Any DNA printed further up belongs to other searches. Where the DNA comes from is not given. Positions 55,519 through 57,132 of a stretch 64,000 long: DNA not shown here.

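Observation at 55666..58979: Two-gene operon: membrane-anchored tandem AAA+ ATPase translationally coupled to a polytopic Lnt-like carbon-nitrogen hydrolase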

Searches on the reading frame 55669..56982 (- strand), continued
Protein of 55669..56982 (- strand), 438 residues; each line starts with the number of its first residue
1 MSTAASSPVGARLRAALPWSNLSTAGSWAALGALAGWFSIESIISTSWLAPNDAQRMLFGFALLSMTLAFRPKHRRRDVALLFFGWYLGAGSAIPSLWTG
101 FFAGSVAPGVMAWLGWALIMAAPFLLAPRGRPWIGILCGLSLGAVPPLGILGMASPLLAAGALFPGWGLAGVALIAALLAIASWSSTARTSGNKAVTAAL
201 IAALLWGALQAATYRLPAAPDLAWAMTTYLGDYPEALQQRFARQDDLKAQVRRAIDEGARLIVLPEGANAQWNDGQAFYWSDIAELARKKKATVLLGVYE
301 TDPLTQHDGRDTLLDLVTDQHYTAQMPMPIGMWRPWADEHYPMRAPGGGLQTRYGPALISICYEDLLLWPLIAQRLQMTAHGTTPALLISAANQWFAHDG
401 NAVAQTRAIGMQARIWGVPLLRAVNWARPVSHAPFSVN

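Call 34: search_protein_families(library=pfam, proteins=[L005:6927-9224:+, L005:4214-5371:+, L008:8068-9396:+, L008:7115-8068:+, L008:1413-4091:+, L016:8601-9821:+, L016:4881-6785:+, L046:4516-9120:+, L046:9172-9690:+, L046:11094-12068:+], max_evalue=0.001)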
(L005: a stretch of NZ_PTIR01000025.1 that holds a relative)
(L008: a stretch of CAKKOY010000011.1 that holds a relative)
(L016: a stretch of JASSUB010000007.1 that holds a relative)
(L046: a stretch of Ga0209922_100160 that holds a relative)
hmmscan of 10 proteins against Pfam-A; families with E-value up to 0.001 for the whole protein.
L005:6927-9224:+ (765 aa): 4 families
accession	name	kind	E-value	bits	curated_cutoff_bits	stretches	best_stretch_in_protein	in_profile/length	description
PF00176.29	SNF2-rel_dom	-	1.4e-11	44.5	24.9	1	76-153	2-86/290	SNF2-related domain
PF04851.21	ResIII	-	1.8e-09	38.1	22.5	1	71-146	3-80/164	Type III restriction enzyme, res subunit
PF00270.35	DEAD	-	3.1e-05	24.2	26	0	74-128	2-53/167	DEAD/DEAH box helicase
PF00271.37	Helicase_C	-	6.4e-05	23.6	23.5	1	586-700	2-110/110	Helicase conserved C-terminal domain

L005:4214-5371:+ (385 aa): 1 family
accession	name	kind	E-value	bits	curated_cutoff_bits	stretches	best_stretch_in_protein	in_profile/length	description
PF19587.5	DUF6094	-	3.2e-22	79.2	22.8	1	20-229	124-320/344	Uncharacterised methyltransferase family (DUF6094)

L008:8068-9396:+ (442 aa): 1 family
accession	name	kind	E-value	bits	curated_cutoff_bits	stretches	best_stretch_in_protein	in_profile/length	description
PF03743.19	TrbI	-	1e-46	159.6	35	1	246-425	2-182/188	Bacterial conjugation TrbI-like protein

L008:7115-8068:+ (317 aa): 1 family
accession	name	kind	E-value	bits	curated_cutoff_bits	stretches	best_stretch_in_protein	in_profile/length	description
PF03524.21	CagX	-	7.6e-34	117.7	34.2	1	69-294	3-197/198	Conjugal transfer protein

L008:1413-4091:+ (892 aa): 0 families

L016:8601-9821:+ (406 aa): 0 families

L016:4881-6785:+ (634 aa): 1 family
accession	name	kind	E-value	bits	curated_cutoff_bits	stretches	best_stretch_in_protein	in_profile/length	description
PF00437.27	T2SSE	-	1.9e-50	172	24.9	1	172-574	18-345/370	Type II/IV secretion system protein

L046:4516-9120:+ (1534 aa): 1 family
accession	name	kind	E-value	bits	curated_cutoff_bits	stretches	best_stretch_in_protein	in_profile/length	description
PF05593.20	RHS_repeat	-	2.3e-28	98.4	22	1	576-602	11-37/38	RHS Repeat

L046:9172-9690:+ (172 aa): 0 families

L046:11094-12068:+ (324 aa): 0 families

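Call 35: predict_structure(alignment_id=A1)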
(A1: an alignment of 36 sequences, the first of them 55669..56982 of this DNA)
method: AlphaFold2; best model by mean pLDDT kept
length: 438 residues; sequences in the alignment: 36
mean_pLDDT: 90.8   pTM: 0.90
mean pLDDT of the five models: 90.8, 89.5, 88.5, 88.4, 88.3
residues with pLDDT >= 90: 333; 70-90: 71; 50-70: 23; < 50: 11
segments of 3 or more residues with pLDDT < 50: 17-19, 433-438
pLDDT, mean of each block of 10 residues (from residue 1): 52 53 81 97 84 96 94 89 98 93 89 96 95 96 93 96 98 98 88 90 97 97 97 94 97 98 95 95 98 97 86 97 85 83 88 97 95 96 98 86 95 98 93 48
secondary structure, 60 per line:
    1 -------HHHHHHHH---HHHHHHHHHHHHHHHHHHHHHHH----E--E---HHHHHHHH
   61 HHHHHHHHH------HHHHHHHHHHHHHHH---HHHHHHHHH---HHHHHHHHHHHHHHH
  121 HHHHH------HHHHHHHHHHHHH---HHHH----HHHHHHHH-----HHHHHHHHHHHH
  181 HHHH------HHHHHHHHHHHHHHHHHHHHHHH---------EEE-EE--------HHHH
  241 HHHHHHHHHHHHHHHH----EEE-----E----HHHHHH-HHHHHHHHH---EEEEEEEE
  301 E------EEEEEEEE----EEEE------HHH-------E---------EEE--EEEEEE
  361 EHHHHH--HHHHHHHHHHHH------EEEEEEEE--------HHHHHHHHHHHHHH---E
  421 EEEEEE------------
elements in order: H8-15 H19-41 H53-69 H76-90 H94-102 H106-125 H132-144 H148-151 H156-163 H169-184 H191-213 E223-225 H237-256 E261-263 H274-279 H281-289 E293-301 E308-315 E320-323 E350-352 E355-361 H362-366 H369-380 E387-394 H403-416 E420-426

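Call 38: fold_search(model_id=the predicted structure, library=pdb)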
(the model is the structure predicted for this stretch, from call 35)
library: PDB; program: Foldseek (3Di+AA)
matches with E <= 10: 466; with E <= 0.001: 42
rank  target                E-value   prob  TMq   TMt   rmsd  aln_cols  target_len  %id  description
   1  5n6m                  1.0e-11  1.00  0.67  0.60   5.2       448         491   18  Structure of the membrane integral lipoprotein N-acyltransferase Lnt from P. aeruginosa (released 2017-07-12)
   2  7aci                  1.0e-11  1.00  0.62  0.55   7.1       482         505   16  In meso structure of apolipoprotein N-acyltransferase, Lnt, from Escherichia coli in 9.8 monoacylglycerol (released 2020-12-16)
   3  5n6h_A                1.4e-11  1.00  0.67  0.59   5.3       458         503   14  Structure of the membrane integral lipoprotein N-acyltransferase Lnt from E. coli (released 2017-07-12)
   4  5n6l_B                1.5e-11  1.00  0.62  0.57   6.6       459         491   16  Structure of the membrane integral lipoprotein N-acyltransferase Lnt C387A mutant from E. coli (released 2017-07-12)
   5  6q3a                  1.5e-11  1.00  0.62  0.56   6.7       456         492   17  Apo form of Apolipoprotein N-acyltransferase (Lnt) (released 2019-12-18)
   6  5n6l_A                1.8e-11  1.00  0.65  0.57   5.5       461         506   14  Structure of the membrane integral lipoprotein N-acyltransferase Lnt C387A mutant from E. coli (released 2017-07-12)
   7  5n6h_B                1.8e-11  1.00  0.61  0.55   6.7       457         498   16  Structure of the membrane integral lipoprotein N-acyltransferase Lnt from E. coli (released 2017-07-12)
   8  8rqr                  2.7e-11  1.00  0.60  0.53   6.9       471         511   15  In meso structure of apolipoprotein N-acyltransferase, Lnt, from Escherichia coli in 7.10 monoacylglycerol (released 2024-04-03)
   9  8b0p_A                7.6e-11  1.00  0.62  0.55   6.8       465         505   16  Cryo-EM structure of apolipoprotein N-acyltransferase Lnt from E. coli in complex with Pam3 (released 2023-07-12)
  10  5vrg                  9.2e-11  1.00  0.63  0.57   6.2       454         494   16  Structural insights into lipoprotein N-acylation by Escherichia coli apolipoprotein N-acyltransferase (released 2017-07-12)
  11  8q2p                  9.2e-11  1.00  0.62  0.55   6.8       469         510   14  Structure of the membrane integral lipoprotein N-acyltransferase Lnt from E. coli by using Se-MAG for the the lipid cubi (released 2024-05-15)
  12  8aq2                  1.2e-10  1.00  0.65  0.56   5.8       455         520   18  In meso structure of the membrane integral lipoprotein N-acyltransferase Lnt from P. aeruginosa covalently linked with T (released 2023-07-12)
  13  8b0o                  1.5e-10  1.00  0.63  0.56   6.7       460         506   15  Cryo-EM structure apolipoprotein N-acyltransferase Lnt from E.coli in complex with FP3 (released 2023-07-12)
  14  6nwr_A                1.6e-10  1.00  0.65  0.59   5.4       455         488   16  Thioester acyl-intermediate of Apolipoprotein N-acyltransferase (Lnt) (released 2020-01-29)
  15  5vrh                  1.9e-10  1.00  0.62  0.56   6.2       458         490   15  Apolipoprotein N-acyltransferase C387S active site mutant (released 2017-07-12)
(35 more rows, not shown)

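Call 42: search_dna_similar(query=window:55669-56982:-, collection=plasmids, mode=protein, max_rows=30, rows=spread)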
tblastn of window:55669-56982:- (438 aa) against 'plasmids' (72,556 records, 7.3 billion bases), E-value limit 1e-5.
Records with a match: 499; places in all: 509; records where one place covers at least 80% of the query: 119.
Best place of each record, by identity: <60% 499.
By first word of the organism name: Agrobacterium 201; Rhizobium 117; Sinorhizobium 51; Bradyrhizobium 17; Aminobacter 12; Burkholderia 9; Shinella 9; Labrenzia 9; Roseibium 9; Ensifer 8; and 30 more.
By predicted mobility (MOB-suite, as given by PLSDB): conjugative 360; non-mobilizable 108; mobilizable 31.
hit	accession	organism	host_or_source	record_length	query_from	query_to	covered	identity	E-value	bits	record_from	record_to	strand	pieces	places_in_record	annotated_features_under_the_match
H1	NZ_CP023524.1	Burkholderia gladioli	Onion,onion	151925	63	428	84%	34.5%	2e-29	129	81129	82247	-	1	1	hypothetical protein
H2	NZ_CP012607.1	Ralstonia insidiosa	fresh-cut produce processing plant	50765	85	425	78%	32.2%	1e-23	111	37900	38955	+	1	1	conjugal transfer protein TraB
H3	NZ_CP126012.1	Bradyrhizobium japonicum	Glycine max,soybean,root nodule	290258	69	425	76%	30.7%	4e-15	107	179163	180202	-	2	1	none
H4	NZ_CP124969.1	Agrobacterium tumefaciens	Cherry,cell culture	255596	85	425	78%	29.7%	1e-16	90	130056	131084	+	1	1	conjugal transfer protein TraB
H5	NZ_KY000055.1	Agrobacterium rubi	-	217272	85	425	78%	29.4%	1e-16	90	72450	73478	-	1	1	conjugal transfer protein TraB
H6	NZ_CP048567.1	Agrobacterium tumefaciens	walnut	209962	85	425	78%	29.4%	6e-16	88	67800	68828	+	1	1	conjugal transfer protein TraB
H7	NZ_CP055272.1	Agrobacterium vitis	Vitis vinifera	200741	40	425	88%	25.8%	2e-12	77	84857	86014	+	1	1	conjugal transfer protein TraB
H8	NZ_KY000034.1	Agrobacterium sp.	-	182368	85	425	78%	29.2%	1e-15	87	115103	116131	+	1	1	conjugal transfer protein TraB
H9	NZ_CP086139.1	Bradyrhizobium barranii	Glycine max cv. AC Orford,Cell ...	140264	86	425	78%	29.2%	4e-19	98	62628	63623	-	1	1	conjugal transfer protein TraB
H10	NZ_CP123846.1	Agrobacterium fabrum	Raspberry,cell culture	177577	85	425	78%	29.0%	3e-16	89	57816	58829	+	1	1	conjugal transfer protein TraB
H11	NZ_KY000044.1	Agrobacterium fabrum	-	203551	85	425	78%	29.0%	3e-16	89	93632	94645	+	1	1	conjugal transfer protein TraB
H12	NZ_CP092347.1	Rhizobium sp. C104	Cell culture,nodule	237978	63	425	83%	27.1%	3e-14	83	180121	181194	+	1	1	conjugal transfer protein TraB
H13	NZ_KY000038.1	Rhizobium rhizogenes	-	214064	63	425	83%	26.9%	5e-15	85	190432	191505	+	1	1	carbon-nitrogen hydrolase family protein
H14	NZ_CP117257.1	Rhizobium tumorigenes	Rubus sp.,pure bacterial culture,Aerial ...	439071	76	425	80%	27.7%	1e-15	87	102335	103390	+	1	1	conjugal transfer protein TraB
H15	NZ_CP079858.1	Agrobacterium fabrum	-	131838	76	425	80%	27.5%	2e-16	89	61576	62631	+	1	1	conjugal transfer protein TraB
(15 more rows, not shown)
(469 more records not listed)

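Call 43: get_annotated_region(hit=H10, flank=6000)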
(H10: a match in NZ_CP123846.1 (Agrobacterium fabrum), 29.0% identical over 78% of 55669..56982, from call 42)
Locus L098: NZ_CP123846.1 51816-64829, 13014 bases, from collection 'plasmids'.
description: Agrobacterium fabrum strain N40/94 plasmid pTiN40_94, complete sequence
organism: Agrobacterium fabrum (NCBI taxid 1176649)
taxonomy: Bacteria; Pseudomonadota; Alphaproteobacteria; Hyphomicrobiales; Rhizobiaceae; Agrobacterium; Agrobacterium fabrum
host: -; source: Raspberry,cell culture; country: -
typing (MOB-suite, as given by PLSDB): non-mobilizable; replicon rep_cluster_490; mating-pair formation MPF_T
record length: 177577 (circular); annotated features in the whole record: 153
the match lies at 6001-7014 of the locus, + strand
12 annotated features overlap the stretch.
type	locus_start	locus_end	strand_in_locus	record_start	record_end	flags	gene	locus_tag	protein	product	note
CDS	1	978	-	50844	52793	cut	traG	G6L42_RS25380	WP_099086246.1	Ti-type conjugative transfer system protein TraG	-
CDS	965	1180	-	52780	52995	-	-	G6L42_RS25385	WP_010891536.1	type IV conjugative transfer system coupling protein TraD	-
CDS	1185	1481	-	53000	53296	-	traC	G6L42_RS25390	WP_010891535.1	conjugal transfer protein TraC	-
CDS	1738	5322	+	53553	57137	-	traA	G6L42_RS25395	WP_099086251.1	Ti-type conjugative transfer relaxase TraA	-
CDS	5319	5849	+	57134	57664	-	traF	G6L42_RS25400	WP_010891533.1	conjugative transfer signal peptidase TraF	-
CDS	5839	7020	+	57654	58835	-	-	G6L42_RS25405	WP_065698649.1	conjugal transfer protein TraB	-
CDS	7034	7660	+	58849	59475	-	-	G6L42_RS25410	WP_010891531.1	TraH family protein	GO:0000160 - phosphorelay signal transduction system [Evidence IEA]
CDS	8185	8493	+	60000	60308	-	-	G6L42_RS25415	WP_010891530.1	transcriptional repressor TraM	-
CDS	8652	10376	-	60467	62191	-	-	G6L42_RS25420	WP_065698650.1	PAS domain-containing methyl-accepting chemotaxis protein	-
CDS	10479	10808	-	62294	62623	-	-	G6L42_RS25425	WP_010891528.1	hypothetical protein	-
CDS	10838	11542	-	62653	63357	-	traR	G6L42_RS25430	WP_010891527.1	transcriptional regulator TraR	-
CDS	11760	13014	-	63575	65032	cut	gtfA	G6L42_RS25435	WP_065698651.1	sucrose phosphorylase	GO:0005975 - carbohydrate metabolic process [Evidence IEA]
